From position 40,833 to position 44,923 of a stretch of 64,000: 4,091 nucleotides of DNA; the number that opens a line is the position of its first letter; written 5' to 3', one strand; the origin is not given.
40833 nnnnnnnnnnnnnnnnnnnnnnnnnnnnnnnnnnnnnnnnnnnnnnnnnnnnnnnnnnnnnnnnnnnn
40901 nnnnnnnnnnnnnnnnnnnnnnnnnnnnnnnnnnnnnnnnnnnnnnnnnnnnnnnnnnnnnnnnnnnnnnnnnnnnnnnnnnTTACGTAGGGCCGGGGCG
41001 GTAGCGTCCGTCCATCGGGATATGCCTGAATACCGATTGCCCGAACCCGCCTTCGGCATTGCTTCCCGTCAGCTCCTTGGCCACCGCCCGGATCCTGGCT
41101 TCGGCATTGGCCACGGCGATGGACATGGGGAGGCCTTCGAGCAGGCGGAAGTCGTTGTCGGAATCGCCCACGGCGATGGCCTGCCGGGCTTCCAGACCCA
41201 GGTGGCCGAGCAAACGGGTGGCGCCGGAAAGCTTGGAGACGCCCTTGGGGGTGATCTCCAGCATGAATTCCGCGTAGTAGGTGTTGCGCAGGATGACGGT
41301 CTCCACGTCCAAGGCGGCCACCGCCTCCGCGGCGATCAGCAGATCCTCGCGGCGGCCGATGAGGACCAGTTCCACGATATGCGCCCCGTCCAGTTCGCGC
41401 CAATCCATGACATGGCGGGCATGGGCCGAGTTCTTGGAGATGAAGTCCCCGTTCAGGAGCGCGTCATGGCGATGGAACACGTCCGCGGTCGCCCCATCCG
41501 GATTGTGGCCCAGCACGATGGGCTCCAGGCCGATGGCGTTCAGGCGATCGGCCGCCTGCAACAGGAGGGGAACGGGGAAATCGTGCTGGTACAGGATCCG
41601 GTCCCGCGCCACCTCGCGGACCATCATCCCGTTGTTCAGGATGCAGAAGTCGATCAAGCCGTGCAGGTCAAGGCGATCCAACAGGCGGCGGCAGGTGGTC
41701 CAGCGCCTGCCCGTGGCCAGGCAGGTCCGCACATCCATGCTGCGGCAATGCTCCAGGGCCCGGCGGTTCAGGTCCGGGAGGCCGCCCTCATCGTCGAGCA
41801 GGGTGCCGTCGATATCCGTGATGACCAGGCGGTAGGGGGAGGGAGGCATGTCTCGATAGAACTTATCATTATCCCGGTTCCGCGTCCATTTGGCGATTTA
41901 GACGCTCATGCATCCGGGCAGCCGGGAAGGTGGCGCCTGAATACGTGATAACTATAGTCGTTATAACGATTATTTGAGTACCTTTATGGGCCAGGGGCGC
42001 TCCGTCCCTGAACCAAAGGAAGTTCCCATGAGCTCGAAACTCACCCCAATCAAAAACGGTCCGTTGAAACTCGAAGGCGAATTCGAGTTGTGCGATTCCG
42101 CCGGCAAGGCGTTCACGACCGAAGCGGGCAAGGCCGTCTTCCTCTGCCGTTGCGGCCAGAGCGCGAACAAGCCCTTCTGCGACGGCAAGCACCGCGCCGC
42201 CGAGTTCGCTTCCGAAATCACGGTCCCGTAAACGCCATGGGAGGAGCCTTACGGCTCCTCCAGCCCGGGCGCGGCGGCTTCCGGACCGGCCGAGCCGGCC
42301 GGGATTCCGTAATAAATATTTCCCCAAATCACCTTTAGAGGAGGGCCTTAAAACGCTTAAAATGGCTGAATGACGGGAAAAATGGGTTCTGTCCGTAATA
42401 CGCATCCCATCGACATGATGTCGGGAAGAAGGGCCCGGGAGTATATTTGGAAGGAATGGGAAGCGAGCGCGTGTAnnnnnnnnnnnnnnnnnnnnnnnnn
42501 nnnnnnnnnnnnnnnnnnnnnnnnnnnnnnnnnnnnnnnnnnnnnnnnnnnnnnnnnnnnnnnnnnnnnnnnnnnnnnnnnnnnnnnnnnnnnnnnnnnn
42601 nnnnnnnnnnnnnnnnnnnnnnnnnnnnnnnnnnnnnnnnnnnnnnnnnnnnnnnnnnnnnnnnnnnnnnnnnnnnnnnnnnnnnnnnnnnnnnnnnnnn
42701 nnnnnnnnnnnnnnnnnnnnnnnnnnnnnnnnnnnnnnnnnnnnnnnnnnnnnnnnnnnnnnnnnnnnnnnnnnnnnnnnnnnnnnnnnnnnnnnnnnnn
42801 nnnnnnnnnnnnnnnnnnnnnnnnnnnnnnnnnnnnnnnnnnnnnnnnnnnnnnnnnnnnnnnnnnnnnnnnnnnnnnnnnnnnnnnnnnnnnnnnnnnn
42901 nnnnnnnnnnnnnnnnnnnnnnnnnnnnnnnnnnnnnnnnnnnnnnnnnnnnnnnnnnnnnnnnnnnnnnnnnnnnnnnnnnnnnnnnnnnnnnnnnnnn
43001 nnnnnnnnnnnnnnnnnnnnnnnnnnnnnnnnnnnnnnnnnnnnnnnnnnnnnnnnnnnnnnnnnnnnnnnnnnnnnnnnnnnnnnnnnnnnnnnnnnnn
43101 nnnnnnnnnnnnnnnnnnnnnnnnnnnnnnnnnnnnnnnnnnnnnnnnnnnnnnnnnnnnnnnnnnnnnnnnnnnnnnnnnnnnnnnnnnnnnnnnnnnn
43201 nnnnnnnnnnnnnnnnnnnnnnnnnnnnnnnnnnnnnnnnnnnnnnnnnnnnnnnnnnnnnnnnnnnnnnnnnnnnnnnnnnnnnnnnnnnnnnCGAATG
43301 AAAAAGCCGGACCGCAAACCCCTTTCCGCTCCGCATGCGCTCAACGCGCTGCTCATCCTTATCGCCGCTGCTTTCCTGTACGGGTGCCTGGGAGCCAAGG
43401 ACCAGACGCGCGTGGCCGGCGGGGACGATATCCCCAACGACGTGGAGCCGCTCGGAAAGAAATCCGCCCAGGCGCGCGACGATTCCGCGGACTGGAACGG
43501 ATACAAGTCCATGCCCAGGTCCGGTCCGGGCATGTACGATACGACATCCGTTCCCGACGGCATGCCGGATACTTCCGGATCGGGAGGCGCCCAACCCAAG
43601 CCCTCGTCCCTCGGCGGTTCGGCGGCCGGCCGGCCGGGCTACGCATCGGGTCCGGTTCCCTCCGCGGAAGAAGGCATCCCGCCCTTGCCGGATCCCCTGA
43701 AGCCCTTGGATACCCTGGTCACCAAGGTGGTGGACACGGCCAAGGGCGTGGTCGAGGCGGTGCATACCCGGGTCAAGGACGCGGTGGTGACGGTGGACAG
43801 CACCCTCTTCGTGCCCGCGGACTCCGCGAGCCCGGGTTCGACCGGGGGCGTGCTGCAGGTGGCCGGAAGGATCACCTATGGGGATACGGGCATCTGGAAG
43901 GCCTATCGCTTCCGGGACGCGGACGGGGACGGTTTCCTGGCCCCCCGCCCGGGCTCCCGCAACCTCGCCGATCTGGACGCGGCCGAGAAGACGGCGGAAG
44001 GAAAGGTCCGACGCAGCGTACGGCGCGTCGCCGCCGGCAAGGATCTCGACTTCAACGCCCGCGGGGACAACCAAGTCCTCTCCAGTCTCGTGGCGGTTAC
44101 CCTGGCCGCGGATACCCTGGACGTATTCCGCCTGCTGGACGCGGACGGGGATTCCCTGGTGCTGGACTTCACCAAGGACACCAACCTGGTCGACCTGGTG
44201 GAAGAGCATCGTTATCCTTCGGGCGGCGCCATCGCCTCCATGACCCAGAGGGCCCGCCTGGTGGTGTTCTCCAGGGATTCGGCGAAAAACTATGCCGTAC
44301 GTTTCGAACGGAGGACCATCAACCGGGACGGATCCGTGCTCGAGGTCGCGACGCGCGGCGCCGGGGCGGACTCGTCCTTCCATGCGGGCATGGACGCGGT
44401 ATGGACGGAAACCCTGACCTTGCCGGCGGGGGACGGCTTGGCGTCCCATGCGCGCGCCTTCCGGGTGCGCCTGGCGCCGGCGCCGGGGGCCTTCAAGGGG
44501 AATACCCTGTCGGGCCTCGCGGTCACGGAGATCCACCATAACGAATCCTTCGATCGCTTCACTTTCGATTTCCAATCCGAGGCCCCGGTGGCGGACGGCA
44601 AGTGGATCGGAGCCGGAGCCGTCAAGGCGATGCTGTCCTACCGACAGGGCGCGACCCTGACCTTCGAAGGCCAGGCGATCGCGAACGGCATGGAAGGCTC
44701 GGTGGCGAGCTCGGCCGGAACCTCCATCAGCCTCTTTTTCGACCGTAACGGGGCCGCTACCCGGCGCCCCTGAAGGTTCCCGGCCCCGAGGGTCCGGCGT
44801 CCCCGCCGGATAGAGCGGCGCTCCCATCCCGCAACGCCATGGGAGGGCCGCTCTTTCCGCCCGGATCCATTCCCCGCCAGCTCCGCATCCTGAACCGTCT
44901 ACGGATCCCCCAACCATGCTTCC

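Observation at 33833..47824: Two paralogous modules that pair cell-envelope lipoproteins with TIGR02147-family HTH proteins under a shared upstream motif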

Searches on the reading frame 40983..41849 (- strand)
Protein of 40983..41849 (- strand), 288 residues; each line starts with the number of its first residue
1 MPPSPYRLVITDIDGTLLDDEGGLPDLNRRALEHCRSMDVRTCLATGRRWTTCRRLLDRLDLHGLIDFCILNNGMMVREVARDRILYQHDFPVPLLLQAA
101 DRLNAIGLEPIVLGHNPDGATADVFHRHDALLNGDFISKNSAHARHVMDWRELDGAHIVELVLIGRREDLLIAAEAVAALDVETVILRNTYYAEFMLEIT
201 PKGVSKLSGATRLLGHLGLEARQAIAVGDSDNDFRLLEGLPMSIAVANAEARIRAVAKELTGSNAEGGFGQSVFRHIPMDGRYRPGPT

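Call 6: search_protein_families(library=pfam, proteins=[window:40983-41849:-], max_evalue=0.01)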
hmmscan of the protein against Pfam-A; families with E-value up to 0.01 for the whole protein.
window:40983-41849:- (288 aa): 3 families
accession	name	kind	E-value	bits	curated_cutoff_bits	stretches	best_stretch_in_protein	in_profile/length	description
PF08282.18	Hydrolase_3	-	1.2e-38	133.7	20.9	1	9-269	1-251/255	haloacid dehalogenase-like hydrolase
PF05116.19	S6PP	-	2.2e-13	50.8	20.3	2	180-255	140-215/247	Sucrose-6F-phosphate phosphohydrolase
PF00702.32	Hydrolase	-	5.8e-08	33.8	26.4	1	6-133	1-138/191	haloacid dehalogenase-like hydrolase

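Call 7: search_protein_families(library=ncbifam, proteins=[window:40983-41849:-], max_evalue=0.01)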
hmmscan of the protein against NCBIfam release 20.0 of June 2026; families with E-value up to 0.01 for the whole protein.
window:40983-41849:- (288 aa): 24 families
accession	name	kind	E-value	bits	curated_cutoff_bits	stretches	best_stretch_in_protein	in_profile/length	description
TIGR00099.1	Cof-subfamily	subfamily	2.7e-35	122.2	137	1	8-271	1-254/256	Cof-type HAD-IIB family hydrolase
NF007806.0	PRK10513.1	equivalog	4.4e-25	88.6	273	2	192-276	183-267/270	sugar-phosphatase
NF045966.1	YcsE_rel_Pase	equivalog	1.9e-23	83.3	220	1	6-266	2-252/265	YcsE-related riboflavin metabolism phosphatase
TIGR01484.1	HAD-SF-IIB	subfamily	5.4e-19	69.1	41.8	1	8-246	1-221/221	HAD-IIB family hydrolase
NF002245.0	PRK01158.1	equivalog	2e-16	60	198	1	189-265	141-217/233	phosphoglycolate phosphatase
TIGR01482.1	SPP-subfamily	subfamily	1.6e-14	54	107.15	1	194-267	138-212/225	sucrose-phosphate phosphatase subfamily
TIGR01487.1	Pglycolate_arch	equivalog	3.4e-14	53.2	122.75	1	192-262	134-204/215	phosphoglycolate phosphatase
NF011705.0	PRK15126.1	equivalog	5.1e-14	52.2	336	1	6-257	2-240/272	HMP-PP phosphatase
NF008213.0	PRK10976.1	equivalog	5.2e-13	49.1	386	1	6-267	2-254/266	sugar/pyridoxal phosphate phosphatase YigL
NF007821.0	PRK10530.1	equivalog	7.1e-12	45.1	274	2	197-277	191-271/272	pyridoxal phosphatase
TIGR01486.1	HAD-SF-IIB-MPGP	subfamily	2.8e-08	33.4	164.75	2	217-258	189-232/257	mannosyl-3-phosphoglycerate phosphatase family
TIGR02471.1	sucr_syn_bact_C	equivalog_domain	2.5e-07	30.5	209.75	1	187-255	141-209/236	sucrose-phosphate synthase, sucrose phosphatase-like domain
TIGR01485.1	SPP_plant-cyano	equivalog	1.5e-05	24.6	183.65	1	184-250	146-213/249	sucrose-phosphate phosphatase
NF001217.0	PRK00192.1-4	equivalog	2.6e-05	23.9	373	0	201-252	178-229/265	mannosyl-3-phosphoglycerate phosphatase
NF001216.0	PRK00192.1-2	equivalog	3.2e-05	23.5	353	0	5-75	5-73/275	mannosyl-3-phosphoglycerate phosphatase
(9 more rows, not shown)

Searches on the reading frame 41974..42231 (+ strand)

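Call 6: search_protein_families(library=pfam, proteins=[window:41974-42231:+], max_evalue=0.01)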
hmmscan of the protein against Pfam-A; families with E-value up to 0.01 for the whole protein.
window:41974-42231:+ (85 aa): 1 family
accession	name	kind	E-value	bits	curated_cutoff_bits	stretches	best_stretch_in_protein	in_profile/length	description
PF09360.15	zf-CDGSH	-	1.2e-18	67.5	29.5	1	28-74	1-48/48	Iron-binding zinc finger CDGSH type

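Call 7: search_protein_families(library=ncbifam, proteins=[window:41974-42231:+], max_evalue=0.01)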
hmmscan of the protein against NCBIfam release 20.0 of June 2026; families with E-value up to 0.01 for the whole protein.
window:41974-42231:+ (85 aa): 0 families

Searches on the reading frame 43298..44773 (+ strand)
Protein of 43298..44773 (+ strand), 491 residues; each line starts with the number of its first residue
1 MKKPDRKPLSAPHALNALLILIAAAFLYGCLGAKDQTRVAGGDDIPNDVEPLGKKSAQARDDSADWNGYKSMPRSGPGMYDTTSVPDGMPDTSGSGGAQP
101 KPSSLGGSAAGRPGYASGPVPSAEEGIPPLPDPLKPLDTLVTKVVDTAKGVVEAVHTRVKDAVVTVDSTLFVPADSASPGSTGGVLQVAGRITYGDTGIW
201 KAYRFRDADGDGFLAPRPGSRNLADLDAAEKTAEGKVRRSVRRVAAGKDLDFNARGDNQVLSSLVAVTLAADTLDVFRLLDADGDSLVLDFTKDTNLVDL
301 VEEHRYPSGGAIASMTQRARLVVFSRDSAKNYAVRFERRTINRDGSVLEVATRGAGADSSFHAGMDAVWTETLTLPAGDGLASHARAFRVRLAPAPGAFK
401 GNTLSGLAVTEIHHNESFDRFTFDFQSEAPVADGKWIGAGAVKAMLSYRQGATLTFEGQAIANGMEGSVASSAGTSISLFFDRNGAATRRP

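Call 6: search_protein_families(library=pfam, proteins=[window:43298-44773:+], max_evalue=0.01)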
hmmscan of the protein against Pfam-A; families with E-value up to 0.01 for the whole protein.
window:43298-44773:+ (491 aa): 0 families

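Call 7: search_protein_families(library=ncbifam, proteins=[window:43298-44773:+], max_evalue=0.01)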
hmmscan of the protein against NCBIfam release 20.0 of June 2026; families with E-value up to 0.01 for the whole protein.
window:43298-44773:+ (491 aa): 0 families

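Call 57: search_solved_structures(query=window:43298-44773:+, max_evalue=1)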
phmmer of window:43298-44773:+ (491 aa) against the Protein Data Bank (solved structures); distinct sequences matched with E-value up to 1: 0.

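Call 60: search_protein_families(library=padloc, proteins=[window:43298-44773:+], max_evalue=0.01)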
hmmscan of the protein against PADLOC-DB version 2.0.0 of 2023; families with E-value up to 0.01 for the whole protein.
window:43298-44773:+ (491 aa): 0 families

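Call 66: find_homologous_proteins(query=window:43298-44773:+)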
Query window:43298-44773:+ (491 aa): 50 proteins with E <= 0.001 among 8000 candidates.
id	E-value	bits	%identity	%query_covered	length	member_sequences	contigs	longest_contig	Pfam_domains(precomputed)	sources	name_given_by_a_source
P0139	0.0e+0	1081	100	100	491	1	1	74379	-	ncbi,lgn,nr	ncbi:MAG: hypothetical protein JWP91_3327 [Fibrobacteres bacterium]|nr:hypothetical protein [Fibroba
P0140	9.5e-208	709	67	100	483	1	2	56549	-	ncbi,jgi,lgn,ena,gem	-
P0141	1.8e-200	685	65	94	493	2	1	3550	-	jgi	jgi:hypothetical protein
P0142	1.9e-196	671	65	94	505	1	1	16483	-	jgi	jgi:hypothetical protein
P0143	7.4e-194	663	63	100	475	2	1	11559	-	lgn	-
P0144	8.3e-192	656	65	94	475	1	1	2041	-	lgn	-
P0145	4.9e-191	654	63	99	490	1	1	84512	-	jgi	jgi:hypothetical protein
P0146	5.9e-189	647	64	94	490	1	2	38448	-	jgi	jgi:hypothetical protein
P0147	2.4e-187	641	61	94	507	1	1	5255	-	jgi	jgi:hypothetical protein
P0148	7.0e-183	627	63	94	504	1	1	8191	-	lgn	-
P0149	2.4e-182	625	63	94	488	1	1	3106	-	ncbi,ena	-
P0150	1.5e-181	622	62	94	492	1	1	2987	-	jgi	jgi:hypothetical protein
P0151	1.7e-176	606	60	94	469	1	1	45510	-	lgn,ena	-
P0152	2.2e-167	576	59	95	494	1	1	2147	-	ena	-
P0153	1.5e-159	550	58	97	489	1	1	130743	-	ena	-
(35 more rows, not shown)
